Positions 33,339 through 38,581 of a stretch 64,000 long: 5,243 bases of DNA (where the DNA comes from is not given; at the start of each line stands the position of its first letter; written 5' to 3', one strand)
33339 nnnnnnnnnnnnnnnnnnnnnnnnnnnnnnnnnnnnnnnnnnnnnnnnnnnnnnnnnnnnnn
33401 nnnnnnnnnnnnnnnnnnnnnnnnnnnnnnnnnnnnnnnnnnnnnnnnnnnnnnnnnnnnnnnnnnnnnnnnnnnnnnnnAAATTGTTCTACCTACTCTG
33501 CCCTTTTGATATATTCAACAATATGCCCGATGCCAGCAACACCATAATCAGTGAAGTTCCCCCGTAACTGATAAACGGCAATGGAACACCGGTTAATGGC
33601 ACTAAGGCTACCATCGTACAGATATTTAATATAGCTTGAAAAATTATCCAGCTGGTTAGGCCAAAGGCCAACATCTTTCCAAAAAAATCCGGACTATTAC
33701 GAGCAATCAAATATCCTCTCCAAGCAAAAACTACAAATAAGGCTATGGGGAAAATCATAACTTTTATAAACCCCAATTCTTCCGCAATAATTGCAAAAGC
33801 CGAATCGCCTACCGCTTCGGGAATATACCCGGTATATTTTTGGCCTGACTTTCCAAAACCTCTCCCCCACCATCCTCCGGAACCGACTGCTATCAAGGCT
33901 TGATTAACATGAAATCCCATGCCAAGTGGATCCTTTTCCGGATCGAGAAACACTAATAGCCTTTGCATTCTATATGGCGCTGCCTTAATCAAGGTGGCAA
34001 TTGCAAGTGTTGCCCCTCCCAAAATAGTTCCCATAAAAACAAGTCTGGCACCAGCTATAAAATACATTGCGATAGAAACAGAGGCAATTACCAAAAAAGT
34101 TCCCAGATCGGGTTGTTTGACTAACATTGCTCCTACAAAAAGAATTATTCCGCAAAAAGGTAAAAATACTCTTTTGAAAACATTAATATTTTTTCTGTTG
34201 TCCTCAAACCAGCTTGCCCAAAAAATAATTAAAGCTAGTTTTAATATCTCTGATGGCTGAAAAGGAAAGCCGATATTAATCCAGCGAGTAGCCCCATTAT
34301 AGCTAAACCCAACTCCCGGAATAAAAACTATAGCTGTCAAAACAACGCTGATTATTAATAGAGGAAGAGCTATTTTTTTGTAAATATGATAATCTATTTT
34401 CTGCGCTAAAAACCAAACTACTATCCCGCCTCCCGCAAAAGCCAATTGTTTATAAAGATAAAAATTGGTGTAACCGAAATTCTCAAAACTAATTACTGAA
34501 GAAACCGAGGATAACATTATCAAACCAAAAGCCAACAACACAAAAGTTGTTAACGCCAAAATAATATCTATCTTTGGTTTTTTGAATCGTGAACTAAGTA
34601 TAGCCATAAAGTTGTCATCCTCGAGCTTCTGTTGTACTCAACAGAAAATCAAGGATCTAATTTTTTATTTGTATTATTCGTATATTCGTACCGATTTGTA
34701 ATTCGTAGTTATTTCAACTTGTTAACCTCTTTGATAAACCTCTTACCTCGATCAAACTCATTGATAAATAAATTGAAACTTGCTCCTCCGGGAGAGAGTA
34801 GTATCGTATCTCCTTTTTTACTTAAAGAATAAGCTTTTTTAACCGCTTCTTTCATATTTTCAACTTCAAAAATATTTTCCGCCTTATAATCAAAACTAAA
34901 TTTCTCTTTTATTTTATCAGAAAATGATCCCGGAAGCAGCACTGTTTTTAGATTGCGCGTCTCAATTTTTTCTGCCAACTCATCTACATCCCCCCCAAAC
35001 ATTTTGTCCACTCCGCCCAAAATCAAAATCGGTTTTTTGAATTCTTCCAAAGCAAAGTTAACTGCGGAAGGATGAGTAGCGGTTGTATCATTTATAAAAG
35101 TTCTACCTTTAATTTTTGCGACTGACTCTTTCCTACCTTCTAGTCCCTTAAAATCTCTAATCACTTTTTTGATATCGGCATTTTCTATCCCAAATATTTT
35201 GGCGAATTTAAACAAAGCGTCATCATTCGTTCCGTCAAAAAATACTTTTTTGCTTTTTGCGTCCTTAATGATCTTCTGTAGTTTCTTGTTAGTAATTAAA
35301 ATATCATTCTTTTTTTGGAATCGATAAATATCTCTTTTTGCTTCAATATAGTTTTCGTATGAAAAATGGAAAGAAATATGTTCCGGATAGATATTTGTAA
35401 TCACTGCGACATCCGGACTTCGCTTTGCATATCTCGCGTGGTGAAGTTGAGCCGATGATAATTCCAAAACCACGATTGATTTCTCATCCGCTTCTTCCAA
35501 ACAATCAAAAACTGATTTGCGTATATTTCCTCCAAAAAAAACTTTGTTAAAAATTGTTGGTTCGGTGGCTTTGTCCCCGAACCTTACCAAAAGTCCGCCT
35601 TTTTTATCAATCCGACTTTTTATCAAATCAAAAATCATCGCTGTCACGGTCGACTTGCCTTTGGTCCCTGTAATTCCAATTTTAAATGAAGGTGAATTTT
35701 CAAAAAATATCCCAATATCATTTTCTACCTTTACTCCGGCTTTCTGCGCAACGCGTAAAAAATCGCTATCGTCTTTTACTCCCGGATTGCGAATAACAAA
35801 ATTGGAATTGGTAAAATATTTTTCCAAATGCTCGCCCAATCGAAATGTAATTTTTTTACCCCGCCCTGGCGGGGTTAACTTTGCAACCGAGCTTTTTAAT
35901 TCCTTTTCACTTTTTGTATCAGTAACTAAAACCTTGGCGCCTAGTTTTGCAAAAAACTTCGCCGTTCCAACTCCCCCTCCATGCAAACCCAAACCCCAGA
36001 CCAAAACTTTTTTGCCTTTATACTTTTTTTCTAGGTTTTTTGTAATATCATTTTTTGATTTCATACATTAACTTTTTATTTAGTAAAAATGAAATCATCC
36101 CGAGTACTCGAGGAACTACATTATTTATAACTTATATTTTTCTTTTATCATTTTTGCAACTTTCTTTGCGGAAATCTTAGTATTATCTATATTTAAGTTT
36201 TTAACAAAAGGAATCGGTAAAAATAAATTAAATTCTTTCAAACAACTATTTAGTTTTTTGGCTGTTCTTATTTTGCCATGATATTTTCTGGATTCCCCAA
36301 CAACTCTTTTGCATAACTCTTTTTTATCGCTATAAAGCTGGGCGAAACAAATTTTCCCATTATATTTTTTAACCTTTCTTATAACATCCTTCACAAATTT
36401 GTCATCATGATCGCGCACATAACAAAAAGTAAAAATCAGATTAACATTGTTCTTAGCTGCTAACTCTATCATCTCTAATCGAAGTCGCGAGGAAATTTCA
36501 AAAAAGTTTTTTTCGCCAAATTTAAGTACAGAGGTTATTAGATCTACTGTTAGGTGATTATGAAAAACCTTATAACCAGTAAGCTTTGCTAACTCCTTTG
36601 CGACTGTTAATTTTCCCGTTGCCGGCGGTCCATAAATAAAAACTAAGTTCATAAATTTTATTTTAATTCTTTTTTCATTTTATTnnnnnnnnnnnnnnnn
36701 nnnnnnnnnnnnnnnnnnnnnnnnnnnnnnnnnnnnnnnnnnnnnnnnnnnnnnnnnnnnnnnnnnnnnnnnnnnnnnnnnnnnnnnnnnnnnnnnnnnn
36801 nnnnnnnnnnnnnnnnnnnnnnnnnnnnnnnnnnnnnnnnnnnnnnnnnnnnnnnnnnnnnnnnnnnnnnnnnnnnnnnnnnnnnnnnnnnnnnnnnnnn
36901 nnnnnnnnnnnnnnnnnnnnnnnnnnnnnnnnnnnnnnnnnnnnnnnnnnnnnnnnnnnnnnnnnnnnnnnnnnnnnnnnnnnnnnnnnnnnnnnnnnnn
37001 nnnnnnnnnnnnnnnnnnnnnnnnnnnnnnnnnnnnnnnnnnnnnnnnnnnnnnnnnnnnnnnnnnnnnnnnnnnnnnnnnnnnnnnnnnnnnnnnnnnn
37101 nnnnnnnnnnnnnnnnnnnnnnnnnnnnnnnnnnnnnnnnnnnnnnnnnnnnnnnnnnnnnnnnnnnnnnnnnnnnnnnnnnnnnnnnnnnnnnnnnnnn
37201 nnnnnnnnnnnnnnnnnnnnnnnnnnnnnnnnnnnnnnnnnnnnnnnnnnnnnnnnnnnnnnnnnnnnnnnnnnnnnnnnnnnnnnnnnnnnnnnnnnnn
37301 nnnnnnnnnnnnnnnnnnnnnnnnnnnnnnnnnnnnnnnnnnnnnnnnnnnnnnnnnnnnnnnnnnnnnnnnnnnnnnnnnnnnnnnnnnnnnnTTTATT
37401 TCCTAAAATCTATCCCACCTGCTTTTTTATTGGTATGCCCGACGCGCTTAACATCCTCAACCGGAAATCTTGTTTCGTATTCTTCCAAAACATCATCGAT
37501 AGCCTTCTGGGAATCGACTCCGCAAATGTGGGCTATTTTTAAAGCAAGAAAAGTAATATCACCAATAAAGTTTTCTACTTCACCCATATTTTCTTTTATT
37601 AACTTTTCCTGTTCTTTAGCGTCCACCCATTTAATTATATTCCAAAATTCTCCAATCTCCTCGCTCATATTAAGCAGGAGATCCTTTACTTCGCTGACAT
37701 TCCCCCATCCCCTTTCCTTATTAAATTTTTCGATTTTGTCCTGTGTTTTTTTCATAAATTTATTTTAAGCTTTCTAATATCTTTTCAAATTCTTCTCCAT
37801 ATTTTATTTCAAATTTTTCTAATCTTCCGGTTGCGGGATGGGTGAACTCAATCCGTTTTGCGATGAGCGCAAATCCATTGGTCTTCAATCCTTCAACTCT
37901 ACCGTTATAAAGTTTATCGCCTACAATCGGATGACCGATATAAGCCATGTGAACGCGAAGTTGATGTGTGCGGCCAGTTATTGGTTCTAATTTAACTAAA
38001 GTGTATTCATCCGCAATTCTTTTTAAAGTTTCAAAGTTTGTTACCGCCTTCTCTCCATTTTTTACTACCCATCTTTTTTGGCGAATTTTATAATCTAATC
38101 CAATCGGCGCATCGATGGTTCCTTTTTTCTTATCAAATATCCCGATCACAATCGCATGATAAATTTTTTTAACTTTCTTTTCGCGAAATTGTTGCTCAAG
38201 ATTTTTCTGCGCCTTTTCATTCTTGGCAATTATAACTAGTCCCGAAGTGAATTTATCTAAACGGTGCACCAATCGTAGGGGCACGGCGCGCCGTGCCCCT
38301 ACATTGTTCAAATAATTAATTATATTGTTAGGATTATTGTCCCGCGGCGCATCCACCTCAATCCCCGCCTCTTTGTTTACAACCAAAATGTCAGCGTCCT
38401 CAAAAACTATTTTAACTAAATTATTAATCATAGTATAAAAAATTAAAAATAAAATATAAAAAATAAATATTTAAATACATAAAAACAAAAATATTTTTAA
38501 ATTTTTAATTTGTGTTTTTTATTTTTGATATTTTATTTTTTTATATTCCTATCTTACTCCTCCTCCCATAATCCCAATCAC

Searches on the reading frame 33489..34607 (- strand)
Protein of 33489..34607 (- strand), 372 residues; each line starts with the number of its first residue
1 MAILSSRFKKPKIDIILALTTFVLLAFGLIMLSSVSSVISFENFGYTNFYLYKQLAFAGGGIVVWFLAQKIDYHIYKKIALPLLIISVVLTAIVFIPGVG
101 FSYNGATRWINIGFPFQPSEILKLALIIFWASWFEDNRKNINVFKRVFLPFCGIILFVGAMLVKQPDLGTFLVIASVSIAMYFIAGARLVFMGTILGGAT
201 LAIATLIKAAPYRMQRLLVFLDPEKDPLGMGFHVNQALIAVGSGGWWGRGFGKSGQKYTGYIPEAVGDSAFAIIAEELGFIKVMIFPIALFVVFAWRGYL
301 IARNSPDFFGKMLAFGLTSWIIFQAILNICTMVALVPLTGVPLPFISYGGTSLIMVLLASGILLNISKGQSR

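Call 14: search_protein_families(library=pfam, proteins=[window:33489-34607:-], max_evalue=0.00001)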
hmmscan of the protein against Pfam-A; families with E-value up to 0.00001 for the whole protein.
window:33489-34607:- (372 aa): 1 family
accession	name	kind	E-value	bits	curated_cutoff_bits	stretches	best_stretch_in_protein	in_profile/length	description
PF01098.24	FTSW_RODA_SPOVE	-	3.2e-92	309.7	26.4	1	19-369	5-353/356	Cell cycle protein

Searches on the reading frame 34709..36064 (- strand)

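Call 14: search_protein_families(library=pfam, proteins=[window:34709-36064:-], max_evalue=0.00001)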
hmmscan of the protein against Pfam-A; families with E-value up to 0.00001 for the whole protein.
window:34709-36064:- (451 aa): 3 families
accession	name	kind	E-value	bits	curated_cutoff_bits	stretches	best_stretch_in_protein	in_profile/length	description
PF08245.18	Mur_ligase_M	-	4.1e-23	82.8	24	1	131-283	1-151/200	Mur ligase middle domain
PF02875.26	Mur_ligase_C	-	1e-10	43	28.4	1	310-425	1-125/127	Mur ligase, glutamate ligase domain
PF21799.2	MurD-like_N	-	4.3e-09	37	27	1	18-113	1-86/88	Mur ligase MurD-like, N-terminal domain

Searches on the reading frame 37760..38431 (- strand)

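Call 14: search_protein_families(library=pfam, proteins=[window:37760-38431:-], max_evalue=0.00001)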
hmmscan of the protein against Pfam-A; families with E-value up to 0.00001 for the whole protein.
window:37760-38431:- (223 aa): 1 family
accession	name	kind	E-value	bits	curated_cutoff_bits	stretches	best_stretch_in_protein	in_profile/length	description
PF00849.27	PseudoU_synth_2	-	7.5e-34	117.6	26.8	1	14-163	1-151/152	RNA pseudouridylate synthase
